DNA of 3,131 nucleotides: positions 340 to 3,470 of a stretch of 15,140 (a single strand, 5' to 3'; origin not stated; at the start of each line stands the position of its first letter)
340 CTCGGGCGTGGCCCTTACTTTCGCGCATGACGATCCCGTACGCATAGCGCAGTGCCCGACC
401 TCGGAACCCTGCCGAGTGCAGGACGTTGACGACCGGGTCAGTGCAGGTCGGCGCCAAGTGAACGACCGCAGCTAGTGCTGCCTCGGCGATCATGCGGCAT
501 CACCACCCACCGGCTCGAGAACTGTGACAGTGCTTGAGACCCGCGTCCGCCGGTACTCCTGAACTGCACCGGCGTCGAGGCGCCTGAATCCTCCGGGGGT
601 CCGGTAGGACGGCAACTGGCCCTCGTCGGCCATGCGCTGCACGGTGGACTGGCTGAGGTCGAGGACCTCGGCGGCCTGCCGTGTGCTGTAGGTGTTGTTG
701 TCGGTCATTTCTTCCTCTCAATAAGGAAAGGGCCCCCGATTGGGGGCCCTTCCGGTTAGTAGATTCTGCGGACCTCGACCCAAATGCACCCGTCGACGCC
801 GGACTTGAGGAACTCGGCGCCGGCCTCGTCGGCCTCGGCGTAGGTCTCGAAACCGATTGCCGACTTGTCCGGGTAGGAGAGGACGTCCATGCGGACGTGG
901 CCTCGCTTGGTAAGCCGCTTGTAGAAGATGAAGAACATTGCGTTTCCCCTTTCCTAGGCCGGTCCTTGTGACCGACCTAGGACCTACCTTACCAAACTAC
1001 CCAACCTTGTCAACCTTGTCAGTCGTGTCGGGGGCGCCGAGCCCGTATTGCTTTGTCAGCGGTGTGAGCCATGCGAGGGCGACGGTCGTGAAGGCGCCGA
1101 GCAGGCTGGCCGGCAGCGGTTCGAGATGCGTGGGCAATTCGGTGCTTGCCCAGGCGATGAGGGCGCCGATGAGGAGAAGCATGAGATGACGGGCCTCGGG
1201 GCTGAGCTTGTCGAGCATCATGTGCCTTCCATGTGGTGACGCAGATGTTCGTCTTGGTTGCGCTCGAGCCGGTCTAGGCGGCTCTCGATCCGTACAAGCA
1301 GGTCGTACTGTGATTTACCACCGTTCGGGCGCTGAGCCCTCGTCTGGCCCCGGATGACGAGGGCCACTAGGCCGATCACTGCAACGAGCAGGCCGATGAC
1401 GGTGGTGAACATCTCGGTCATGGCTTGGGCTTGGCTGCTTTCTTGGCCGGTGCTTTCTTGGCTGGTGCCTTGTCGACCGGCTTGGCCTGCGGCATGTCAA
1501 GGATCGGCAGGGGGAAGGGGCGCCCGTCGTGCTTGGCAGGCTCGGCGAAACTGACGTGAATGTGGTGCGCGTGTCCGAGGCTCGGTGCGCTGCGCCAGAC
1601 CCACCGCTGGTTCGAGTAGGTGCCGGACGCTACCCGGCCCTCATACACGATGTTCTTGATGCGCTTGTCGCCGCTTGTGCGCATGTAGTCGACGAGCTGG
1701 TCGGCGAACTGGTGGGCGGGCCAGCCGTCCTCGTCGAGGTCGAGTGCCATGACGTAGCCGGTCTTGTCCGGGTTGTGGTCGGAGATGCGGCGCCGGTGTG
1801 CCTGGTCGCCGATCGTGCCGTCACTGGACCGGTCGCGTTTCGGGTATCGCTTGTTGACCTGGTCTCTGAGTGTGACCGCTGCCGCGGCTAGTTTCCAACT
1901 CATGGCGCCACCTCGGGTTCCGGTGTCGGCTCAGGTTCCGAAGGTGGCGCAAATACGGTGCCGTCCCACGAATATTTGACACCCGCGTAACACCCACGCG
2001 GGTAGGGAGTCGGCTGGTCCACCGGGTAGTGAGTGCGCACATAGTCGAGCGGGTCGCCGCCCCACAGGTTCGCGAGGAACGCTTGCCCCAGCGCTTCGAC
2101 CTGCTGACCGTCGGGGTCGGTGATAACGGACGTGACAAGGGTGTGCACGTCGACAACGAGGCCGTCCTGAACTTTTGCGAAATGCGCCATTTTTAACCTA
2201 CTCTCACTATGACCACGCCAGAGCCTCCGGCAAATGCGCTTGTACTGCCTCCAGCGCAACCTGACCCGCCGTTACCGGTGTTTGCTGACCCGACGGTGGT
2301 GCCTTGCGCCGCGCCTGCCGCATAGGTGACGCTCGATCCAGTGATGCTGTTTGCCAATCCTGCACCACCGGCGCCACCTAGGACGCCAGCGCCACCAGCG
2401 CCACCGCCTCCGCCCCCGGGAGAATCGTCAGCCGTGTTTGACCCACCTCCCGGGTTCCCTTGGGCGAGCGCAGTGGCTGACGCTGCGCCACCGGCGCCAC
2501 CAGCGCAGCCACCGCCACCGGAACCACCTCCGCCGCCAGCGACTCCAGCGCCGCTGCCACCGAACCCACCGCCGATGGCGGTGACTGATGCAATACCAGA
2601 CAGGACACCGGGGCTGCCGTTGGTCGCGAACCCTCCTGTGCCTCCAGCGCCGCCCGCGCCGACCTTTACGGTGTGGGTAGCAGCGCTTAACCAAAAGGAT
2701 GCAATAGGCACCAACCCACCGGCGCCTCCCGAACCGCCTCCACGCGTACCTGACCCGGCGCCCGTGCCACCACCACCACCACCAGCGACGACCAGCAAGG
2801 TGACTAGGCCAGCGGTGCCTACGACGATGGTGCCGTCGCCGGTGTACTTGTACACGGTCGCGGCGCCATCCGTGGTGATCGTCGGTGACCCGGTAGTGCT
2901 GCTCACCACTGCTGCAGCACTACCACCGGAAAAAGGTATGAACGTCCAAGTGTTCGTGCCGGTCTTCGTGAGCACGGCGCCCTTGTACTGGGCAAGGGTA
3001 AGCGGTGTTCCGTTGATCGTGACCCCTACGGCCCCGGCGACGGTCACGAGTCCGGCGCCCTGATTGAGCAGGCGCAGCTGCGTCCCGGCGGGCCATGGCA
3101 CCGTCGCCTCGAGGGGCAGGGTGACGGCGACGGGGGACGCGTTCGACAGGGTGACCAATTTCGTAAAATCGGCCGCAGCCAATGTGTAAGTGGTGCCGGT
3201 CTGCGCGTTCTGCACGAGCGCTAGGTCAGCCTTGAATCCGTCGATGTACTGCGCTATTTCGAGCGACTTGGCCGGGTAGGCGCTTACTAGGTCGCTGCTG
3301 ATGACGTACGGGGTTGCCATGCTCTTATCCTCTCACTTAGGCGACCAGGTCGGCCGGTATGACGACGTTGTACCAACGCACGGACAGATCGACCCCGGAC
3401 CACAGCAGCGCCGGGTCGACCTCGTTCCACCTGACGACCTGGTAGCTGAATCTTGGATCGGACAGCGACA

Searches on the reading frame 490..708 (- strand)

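Call 34: search_protein_families(library=phrogs, proteins=[window:490-708:-], max_evalue=0.001)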
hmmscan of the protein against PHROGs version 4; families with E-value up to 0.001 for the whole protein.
window:490-708:- (72 aa): 2 families
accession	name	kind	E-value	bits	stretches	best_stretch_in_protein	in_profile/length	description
phrog_66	-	integration and excision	3.7e-05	24.6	1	2-56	89-143/412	excisionase and transcriptional regulator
phrog_57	-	head and packaging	0.00019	22.4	1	4-59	10-66/199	terminase small subunit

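Call 63: search_protein_families(library=pfam, proteins=[window:490-708:-], max_evalue=1)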
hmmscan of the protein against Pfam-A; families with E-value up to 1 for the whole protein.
window:490-708:- (72 aa): 12 families
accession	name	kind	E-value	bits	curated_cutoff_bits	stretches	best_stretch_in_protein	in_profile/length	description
PF12728.13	HTH_17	-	9.3e-11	42.3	27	1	7-55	2-49/51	Helix-turn-helix domain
PF00376.29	MerR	-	7.2e-06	26.2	28.2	1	9-43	2-37/38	MerR family regulatory protein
PF13411.12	MerR_1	-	0.0023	18.4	21.6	1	7-50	1-44/69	MerR HTH family regulatory protein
PF20432.4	Xre-like-HTH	-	0.0084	16.8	25.8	1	8-31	25-49/63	Antitoxin Xre-like helix-turn-helix domain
PF13384.12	HTH_23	-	0.011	16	24.6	1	7-25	18-36/50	Homeodomain-like domain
PF22233.2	PhyR_sigma-like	-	0.02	15.1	27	1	8-29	21-42/50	Response regulator PhyR, sigma-like domain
PF08281.18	Sigma70_r4_2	-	0.022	14.8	25.7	1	6-26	26-46/54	Sigma-70, region 4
PF21531.3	Rv2175c_wHTH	-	0.034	14.5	27.1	1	3-36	12-45/57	DNA-binding protein Rv2175c, wHTH domain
PF18024.7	HTH_50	-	0.061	13.5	27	1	8-25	25-42/50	Helix-turn-helix domain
PF00126.33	HTH_1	-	0.062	13.7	26.6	1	8-25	15-32/60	Bacterial regulatory helix-turn-helix protein, lysR family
PF22083.2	I-HmuI_NUMOD-like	-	0.079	13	27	1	8-24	14-30/46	DNA endonuclease I-HmuI-like, NUMOD-like domain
PF12802.13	MarR_2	-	0.11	13.1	27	1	8-29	22-43/61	MarR family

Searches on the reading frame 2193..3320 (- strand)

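Call 34: search_protein_families(library=phrogs, proteins=[window:2193-3320:-], max_evalue=0.001)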
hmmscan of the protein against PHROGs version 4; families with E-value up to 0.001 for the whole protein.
window:2193-3320:- (375 aa): 3 families
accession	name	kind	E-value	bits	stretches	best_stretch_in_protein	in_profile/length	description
phrog_2295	-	unknown function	2.9e-23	83.4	1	119-366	538-812/1183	-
phrog_8780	-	tail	7.6e-17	61.8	1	19-126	640-750/755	minor tail protein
phrog_21978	-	unknown function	9.8e-13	49.5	1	23-127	110-213/220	-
